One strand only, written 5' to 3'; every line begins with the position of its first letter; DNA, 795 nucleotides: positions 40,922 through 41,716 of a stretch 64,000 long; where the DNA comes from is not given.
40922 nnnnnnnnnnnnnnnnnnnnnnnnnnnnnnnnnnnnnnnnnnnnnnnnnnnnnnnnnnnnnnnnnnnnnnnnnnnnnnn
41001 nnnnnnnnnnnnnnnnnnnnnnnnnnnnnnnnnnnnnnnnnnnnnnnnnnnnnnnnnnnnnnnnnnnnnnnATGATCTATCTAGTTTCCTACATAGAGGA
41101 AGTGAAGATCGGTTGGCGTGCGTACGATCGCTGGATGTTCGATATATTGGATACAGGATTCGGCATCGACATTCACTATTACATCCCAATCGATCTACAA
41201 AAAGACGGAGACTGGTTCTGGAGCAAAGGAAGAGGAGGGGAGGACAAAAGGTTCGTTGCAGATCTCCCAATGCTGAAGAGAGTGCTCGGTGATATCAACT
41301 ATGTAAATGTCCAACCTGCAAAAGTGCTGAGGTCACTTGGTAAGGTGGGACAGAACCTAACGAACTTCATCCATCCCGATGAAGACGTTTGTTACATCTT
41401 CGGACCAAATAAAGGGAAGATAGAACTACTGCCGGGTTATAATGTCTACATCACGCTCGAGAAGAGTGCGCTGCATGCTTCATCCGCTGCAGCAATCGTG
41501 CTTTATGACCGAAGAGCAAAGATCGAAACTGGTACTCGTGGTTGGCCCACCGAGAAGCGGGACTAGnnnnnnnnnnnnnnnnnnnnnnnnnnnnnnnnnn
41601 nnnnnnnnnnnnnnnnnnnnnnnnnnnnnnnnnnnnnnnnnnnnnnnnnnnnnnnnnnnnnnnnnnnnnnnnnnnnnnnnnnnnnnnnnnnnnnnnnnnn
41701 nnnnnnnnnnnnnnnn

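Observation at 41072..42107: Overlapping SPOUT methyltransferase and sulfotransferase genes abutting tRNA-Lys(CTT)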

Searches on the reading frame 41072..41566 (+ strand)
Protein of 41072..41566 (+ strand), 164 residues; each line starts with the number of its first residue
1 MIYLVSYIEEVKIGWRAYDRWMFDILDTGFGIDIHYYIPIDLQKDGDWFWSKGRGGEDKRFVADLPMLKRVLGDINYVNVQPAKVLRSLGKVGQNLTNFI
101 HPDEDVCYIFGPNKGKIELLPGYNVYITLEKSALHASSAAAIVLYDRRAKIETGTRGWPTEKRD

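Call 4: search_protein_families(library=pfam, proteins=[window:41072-41566:+], max_evalue=1)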
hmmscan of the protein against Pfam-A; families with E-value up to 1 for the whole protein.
window:41072-41566:+ (164 aa): 0 families

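Call 5: search_protein_families(library=phrogs, proteins=[window:41072-41566:+], max_evalue=0.1)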
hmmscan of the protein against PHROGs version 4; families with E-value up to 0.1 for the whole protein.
window:41072-41566:+ (164 aa): 0 families

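Call 7: search_solved_structures(query=window:41072-41566:+, max_evalue=10, show_alignments=3)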
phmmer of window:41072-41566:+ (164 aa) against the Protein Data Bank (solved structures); distinct sequences matched with E-value up to 10: 0.

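Call 10: find_homologous_proteins(query=window:41072-41566:+, max_evalue=0.01)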
Query window:41072-41566:+ (164 aa): 2 proteins with E <= 0.01 among 30 candidates.
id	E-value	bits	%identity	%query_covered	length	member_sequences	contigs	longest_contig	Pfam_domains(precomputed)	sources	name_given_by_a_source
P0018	7.5e-109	379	100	100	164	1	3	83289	-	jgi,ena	-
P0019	8.4e-50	187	55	100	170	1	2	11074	-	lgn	-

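Call 29: predict_structure(alignment_id=A2)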
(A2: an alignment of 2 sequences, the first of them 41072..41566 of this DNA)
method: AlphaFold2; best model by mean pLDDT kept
length: 164 residues; sequences in the alignment: 2
mean_pLDDT: 36.1   pTM: 0.29
mean pLDDT of the five models: 36.1, 34.2, 33.1, 28.3, 27.0
residues with pLDDT >= 90: 0; 70-90: 0; 50-70: 4; < 50: 160
segments of 3 or more residues with pLDDT < 50: 1-65, 67-124, 128-164
pLDDT, mean of each block of 10 residues (from residue 1): 27 32 41 37 34 34 47 47 36 28 28 39 47 31 40 33 29
secondary structure, 60 per line:
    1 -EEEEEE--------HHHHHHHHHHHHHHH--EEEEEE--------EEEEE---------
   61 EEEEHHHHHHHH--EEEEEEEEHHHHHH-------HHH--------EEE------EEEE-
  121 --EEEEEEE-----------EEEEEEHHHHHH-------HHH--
elements in order: E2-7 H16-30 E33-38 E47-51 E61-64 H65-72 E75-82 H83-88 E107-109 E116-119 E123-129 E141-146 H147-152
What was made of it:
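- On SPOUT methyltransferases, SpoU/TrmH-TrmL class (PF00588): The AF2 model, built from a 2-sequence alignment, failed (pLDDT 36, call 29).
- The ORF1 fold could not be checked: the AF2 model has pLDDT 36 (call 29).
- Tried and rejected: The AF2 prediction from a 2-sequence alignment failed (pLDDT 36, call 29).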

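Call 33: find_homologous_proteins(query=A5, max_evalue=1)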
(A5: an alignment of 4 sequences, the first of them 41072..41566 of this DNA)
Query A5 (4 sequences) (164 aa, profile of the alignment): 15 proteins with E <= 1 among 1113 candidates.
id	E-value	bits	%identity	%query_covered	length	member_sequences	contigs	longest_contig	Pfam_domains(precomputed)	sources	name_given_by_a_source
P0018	7.3e-75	268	100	100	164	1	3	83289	-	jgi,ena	-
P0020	2.4e-74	266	50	90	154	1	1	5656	-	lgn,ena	-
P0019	1.4e-72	260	55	100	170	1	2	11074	-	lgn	-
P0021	7.6e-66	239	50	91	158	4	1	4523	-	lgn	-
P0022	2.1e-51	192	34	95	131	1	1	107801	-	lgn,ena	-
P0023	2.5e-47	178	44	91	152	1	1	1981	-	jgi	-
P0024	8.4e-47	177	47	91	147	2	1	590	-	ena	-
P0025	1.6e-40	156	44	92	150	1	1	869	-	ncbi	-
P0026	2.0e-40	156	34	95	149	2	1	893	-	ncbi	-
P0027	3.6e-40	155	39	90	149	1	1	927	-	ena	-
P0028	1.9e-38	150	39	85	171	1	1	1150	-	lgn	-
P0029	3.1e-38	149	32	95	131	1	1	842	-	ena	-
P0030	9.4e-38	147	35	91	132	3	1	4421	-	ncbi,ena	-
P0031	2.5e-37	146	33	95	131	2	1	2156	-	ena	-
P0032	9.2e-31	125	37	91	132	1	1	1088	-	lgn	-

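Call 34: search_solved_structures(query=A5, max_evalue=10, show_alignments=5)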
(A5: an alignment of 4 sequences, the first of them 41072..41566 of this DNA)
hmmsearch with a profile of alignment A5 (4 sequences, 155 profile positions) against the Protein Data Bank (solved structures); distinct sequences matched with E-value up to 10: 4.
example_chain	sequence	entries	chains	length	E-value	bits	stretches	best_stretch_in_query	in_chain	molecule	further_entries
4b9g_A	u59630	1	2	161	0.56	13.2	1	58-138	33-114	CS6 FIMBRIAL SUBUNIT B, CS6 FIMBRIAL SUBUNIT A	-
3eab_A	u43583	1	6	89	1.1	12.3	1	14-58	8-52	Spastin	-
7s7j_A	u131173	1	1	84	1.1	12.2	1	15-58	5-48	Spastin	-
6mr1_A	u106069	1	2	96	1.2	12.1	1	17-80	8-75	Carbon dioxide concentrating mechanism protein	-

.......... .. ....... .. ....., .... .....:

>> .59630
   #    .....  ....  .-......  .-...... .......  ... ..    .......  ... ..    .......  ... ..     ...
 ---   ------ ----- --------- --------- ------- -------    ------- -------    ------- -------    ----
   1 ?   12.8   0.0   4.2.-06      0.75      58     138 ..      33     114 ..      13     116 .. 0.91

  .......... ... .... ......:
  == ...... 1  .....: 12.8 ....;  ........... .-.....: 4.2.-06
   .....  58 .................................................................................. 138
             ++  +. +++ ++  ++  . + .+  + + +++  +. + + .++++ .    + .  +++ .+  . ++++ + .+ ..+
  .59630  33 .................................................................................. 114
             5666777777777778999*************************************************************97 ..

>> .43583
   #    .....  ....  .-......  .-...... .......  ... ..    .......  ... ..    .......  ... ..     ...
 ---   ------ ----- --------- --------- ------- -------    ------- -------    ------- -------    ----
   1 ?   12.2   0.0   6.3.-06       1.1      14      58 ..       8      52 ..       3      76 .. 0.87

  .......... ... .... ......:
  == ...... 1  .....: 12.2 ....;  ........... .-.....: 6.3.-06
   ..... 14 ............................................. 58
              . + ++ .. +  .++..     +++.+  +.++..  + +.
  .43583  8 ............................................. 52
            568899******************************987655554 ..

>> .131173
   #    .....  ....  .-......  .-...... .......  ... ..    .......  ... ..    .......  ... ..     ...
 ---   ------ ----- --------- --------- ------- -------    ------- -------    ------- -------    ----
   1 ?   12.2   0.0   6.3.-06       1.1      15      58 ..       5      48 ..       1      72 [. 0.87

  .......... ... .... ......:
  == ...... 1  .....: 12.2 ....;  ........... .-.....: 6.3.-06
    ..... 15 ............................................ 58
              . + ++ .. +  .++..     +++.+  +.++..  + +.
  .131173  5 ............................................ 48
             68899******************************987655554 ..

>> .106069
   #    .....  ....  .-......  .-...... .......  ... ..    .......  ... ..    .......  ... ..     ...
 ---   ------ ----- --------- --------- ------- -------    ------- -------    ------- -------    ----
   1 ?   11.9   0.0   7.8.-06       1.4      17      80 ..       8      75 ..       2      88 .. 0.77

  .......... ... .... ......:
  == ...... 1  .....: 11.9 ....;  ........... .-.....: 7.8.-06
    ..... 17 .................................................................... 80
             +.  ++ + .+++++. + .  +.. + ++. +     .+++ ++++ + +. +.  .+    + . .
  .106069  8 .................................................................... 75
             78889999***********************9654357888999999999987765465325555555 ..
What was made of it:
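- Tried and rejected: PDB sequence searches with the single sequence and with a profile (calls 7, 34).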

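Call 36: search_protein_families(library=pfam, alignment_id=A6, max_evalue=10)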
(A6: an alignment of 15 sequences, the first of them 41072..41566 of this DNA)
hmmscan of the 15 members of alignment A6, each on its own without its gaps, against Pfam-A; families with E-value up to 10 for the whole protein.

A. member 1, window:41072-41566:+ (164 aa): 0 families

B. families by the number of members that match (of 15 scanned): 3 families
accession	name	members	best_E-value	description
PF24035.1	DUF7344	1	0.096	Domain of unknown function (DUF7344)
PF23049.1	DUF7039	1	0.13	Domain of unknown function (DUF7039)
PF09997.14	DUF2238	1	0.15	Predicted membrane protein (DUF2238)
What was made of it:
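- On SPOUT methyltransferases, SpoU/TrmH-TrmL class (PF00588): A direct Pfam scan of 15 members finds no hit (call 36).
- There is no direct Pfam hit in any of 15 members (call 36).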

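Call 47: search_protein_representatives(alignment_id=A6)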
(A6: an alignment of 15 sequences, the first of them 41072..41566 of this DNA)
Query: 15 sequences, 156 profile positions. Proteins with E-value up to 0.001 (for the whole library): 277; up to 1e-10: 12; up to 1e-30: 7. The best 150 are listed.
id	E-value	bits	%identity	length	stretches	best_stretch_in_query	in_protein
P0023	4.1e-62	224.9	-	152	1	2-150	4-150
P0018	5.2e-58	211.6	-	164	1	1-155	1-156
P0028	5.8e-56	204.9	-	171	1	1-155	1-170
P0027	3.1e-54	199.3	-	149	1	1-150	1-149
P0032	2.7e-46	173.5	-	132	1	1-149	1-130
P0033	2.7e-44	167.0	-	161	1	1-152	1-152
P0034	7.0e-43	162.4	-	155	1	1-150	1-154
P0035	1.9e-30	122.0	-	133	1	1-150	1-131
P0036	4.8e-22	94.7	-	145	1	2-148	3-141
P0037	3.7e-12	62.6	-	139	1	5-150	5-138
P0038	3.8e-11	59.3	-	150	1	55-149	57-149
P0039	1.0e-10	58.0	-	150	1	16-143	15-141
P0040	1.2e-10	57.7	-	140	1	1-149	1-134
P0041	1.4e-10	57.5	-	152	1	1-148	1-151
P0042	5.5e-10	55.6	-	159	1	25-150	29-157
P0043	6.2e-10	55.4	-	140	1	4-150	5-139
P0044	7.9e-10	55.0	-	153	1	16-150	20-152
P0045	9.6e-10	54.8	-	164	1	54-152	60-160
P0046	9.7e-10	54.7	-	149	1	18-151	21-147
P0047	1.2e-09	54.4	-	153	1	36-151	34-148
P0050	4.5e-09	52.6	-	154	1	1-149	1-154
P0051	5.8e-09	52.2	-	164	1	65-151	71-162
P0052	1.2e-08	51.2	-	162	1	70-151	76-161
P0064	1.3e-07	47.8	-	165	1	1-150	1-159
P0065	1.6e-07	47.6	-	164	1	59-154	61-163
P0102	2.5e-06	43.7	-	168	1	53-150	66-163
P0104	2.9e-06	43.5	-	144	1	17-150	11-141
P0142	1.3e-05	41.3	-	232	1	82-150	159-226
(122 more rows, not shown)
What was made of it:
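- Checked: ORF1 has 14 family members (call 33) and 277 profile hits at E<=1e-3 (call 47).
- ORF1 has 14 family members and 277 profile hits (calls 33, 47).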

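Call 49: search_protein_families(library=pfam, alignment_id=A7, max_evalue=0.1)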
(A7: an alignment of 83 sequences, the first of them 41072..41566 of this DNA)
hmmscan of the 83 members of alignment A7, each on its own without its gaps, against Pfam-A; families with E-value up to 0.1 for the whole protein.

A. member 1, window:41072-41566:+ (164 aa): 0 families

B. families by the number of members that match (of 83 scanned): 18 families
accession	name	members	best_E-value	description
PF00588.24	SpoU_methylase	19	7e-22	SpoU rRNA Methylase family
PF15919.11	HicB_lk_antitox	1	6.2e-09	HicB_like antitoxin of bacterial toxin-antitoxin system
PF21748.3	UPF0150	1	5e-07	UPF0150-like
PF18632.6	DUF5630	1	0.0029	Family of unknown function (DUF5630)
PF07801.16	DUF1647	1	0.0066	Protein of unknown function (DUF1647)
PF01747.23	ATP-sulfurylase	1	0.0083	ATP-sulfurylase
PF16929.11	Asp2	1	0.019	Accessory Sec system GspB-transporter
PF05064.18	Nsp1_C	1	0.023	Nsp1-like C-terminal region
PF05637.18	Glyco_transf_34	1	0.026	galactosyl transferase GMA12/MNN10 family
PF07062.17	Clc-like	1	0.027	Clc-like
PF13341.12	RAG2_PHD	1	0.039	RAG2 PHD domain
PF10891.13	DUF2719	1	0.05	Protein of unknown function (DUF2719)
PF05793.18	TFIIF_alpha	1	0.052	Transcription initiation factor IIF, alpha subunit (TFIIF-alpha)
PF05452.16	Clavanin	1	0.055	Clavanin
PF15067.11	FAM124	1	0.067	FAM124 domain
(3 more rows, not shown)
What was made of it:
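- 19 of the 82 remote profile hits scanned match SpoU_methylase (call 49).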

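Call 53: search_protein_families(library=pfam, proteins=[P0036, P0037, P0038, P0039, P0040, P0041, P0042, P0043, P0044, P0045], max_evalue=1)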
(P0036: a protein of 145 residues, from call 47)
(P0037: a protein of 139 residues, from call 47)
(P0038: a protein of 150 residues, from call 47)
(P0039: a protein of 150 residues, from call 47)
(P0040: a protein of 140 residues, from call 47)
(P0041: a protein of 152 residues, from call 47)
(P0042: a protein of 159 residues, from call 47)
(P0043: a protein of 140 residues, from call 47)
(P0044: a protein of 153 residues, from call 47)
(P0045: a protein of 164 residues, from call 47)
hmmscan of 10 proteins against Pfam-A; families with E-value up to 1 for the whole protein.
P0036 (145 aa): 0 families

P0037 (139 aa): 1 family
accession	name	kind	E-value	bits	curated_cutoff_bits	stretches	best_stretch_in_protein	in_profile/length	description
PF08032.17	SpoU_sub_bind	-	0.12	13.1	22.8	1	58-79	5-26/76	RNA 2'-O ribose methyltransferase substrate binding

P0038 (150 aa): 0 families

P0039 (150 aa): 1 family
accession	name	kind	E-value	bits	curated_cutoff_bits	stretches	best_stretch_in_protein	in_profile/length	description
PF14600.11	CBM_5_12_2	-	0.16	12.3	27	1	118-146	11-39/62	Cellulose-binding domain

P0040 (140 aa): 1 family
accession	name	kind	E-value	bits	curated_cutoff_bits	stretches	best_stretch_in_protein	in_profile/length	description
PF00588.24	SpoU_methylase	-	0.0016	19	29.7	1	29-99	25-103/142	SpoU rRNA Methylase family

P0041 (152 aa): 0 families

P0042 (159 aa): 3 families
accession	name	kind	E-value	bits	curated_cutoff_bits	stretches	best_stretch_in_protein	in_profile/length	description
PF00588.24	SpoU_methylase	-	0.097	13.2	29.7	1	17-135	9-125/142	SpoU rRNA Methylase family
PF13921.12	Myb_DNA-bind_6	-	0.1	13.2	22.9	1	21-55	14-41/60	Myb-like DNA-binding domain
PF00107.32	ADH_zinc_N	-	0.12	12.7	31.8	1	28-49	7-27/129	Zinc-binding dehydrogenase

P0043 (140 aa): 2 families
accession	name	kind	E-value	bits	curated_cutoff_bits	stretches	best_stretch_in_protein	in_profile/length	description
PF00588.24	SpoU_methylase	-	0.022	15.3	29.7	1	51-111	53-117/142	SpoU rRNA Methylase family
PF13964.12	Kelch_6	-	0.13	12.8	25.3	1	94-123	14-43/50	Kelch motif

P0044 (153 aa): 1 family
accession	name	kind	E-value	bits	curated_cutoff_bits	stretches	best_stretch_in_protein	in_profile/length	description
PF00588.24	SpoU_methylase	-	0.042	14.4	29.7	1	56-126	58-120/142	SpoU rRNA Methylase family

P0045 (164 aa): 2 families
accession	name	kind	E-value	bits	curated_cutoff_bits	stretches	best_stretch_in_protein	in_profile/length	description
PF00588.24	SpoU_methylase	-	0.0058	17.2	29.7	1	60-137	55-126/142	SpoU rRNA Methylase family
PF12745.12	HGTP_anticodon2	-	0.2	11.6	24.4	1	59-107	36-88/261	Anticodon binding domain of tRNAs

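Call 54: search_protein_families(library=pfam, proteins=[P0046, P0047, P0050, P0051, P0052, P0064, P0065, P0102, P0104, P0142], max_evalue=1)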
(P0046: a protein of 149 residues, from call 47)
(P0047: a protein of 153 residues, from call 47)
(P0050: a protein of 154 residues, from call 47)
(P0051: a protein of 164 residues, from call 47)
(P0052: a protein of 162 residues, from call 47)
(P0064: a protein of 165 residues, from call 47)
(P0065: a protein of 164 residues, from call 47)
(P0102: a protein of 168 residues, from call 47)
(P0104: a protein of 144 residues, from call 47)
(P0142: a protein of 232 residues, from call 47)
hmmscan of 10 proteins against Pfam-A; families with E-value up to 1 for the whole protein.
P0046 (149 aa): 0 families

P0047 (153 aa): 1 family
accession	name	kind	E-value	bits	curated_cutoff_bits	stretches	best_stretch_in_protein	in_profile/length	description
PF13341.12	RAG2_PHD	-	0.039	14.5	27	1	96-122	17-43/78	RAG2 PHD domain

P0050 (154 aa): 0 families

P0051 (164 aa): 0 families

P0052 (162 aa): 0 families

P0064 (165 aa): 1 family
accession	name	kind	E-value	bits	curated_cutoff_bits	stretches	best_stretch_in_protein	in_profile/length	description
PF07801.16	DUF1647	-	0.0066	16.6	25.7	1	32-119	27-103/141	Protein of unknown function (DUF1647)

P0065 (164 aa): 1 family
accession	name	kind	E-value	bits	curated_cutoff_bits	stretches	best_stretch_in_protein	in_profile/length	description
PF09987.14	DUF2226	-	0.13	12.2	22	1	8-75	87-138/252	Uncharacterized protein conserved in archaea (DUF2226)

P0102 (168 aa): 2 families
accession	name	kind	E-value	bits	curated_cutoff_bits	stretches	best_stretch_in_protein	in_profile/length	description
PF00588.24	SpoU_methylase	-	7e-22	78.5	29.7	1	22-157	4-142/142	SpoU rRNA Methylase family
PF15067.11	FAM124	-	0.067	13.3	23.5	1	75-135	18-78/235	FAM124 domain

P0104 (144 aa): 2 families
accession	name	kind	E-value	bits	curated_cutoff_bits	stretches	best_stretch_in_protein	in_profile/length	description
PF00588.24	SpoU_methylase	-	1.5e-18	67.7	29.7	1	5-135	4-142/142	SpoU rRNA Methylase family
PF06490.17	FleQ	-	0.13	13.1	22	1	25-77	42-90/108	Flagellar regulatory protein FleQ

P0142 (232 aa): 4 families
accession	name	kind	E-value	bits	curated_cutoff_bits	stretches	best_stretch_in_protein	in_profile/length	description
PF00588.24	SpoU_methylase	-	2.8e-15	57.1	29.7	1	96-220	3-142/142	SpoU rRNA Methylase family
PF15919.11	HicB_lk_antitox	-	6.2e-09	36.5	27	1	17-75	3-60/123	HicB_like antitoxin of bacterial toxin-antitoxin system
PF21748.3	UPF0150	-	5e-07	30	27.3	1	24-71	17-64/64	UPF0150-like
PF22281.1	DUF6959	-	0.12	13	27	1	34-58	24-48/88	Family of unknown function (DUF6959)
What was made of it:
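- Those three score 7e-22, 1.5e-18 and 2.8e-15 on PF00588 (calls 47, 54).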

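Call 67: search_dna_similar(query=window:41072-41563:+, collection=phages, mode=protein, max_evalue=0.01)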
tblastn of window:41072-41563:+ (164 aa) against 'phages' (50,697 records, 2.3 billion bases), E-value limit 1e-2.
No match.
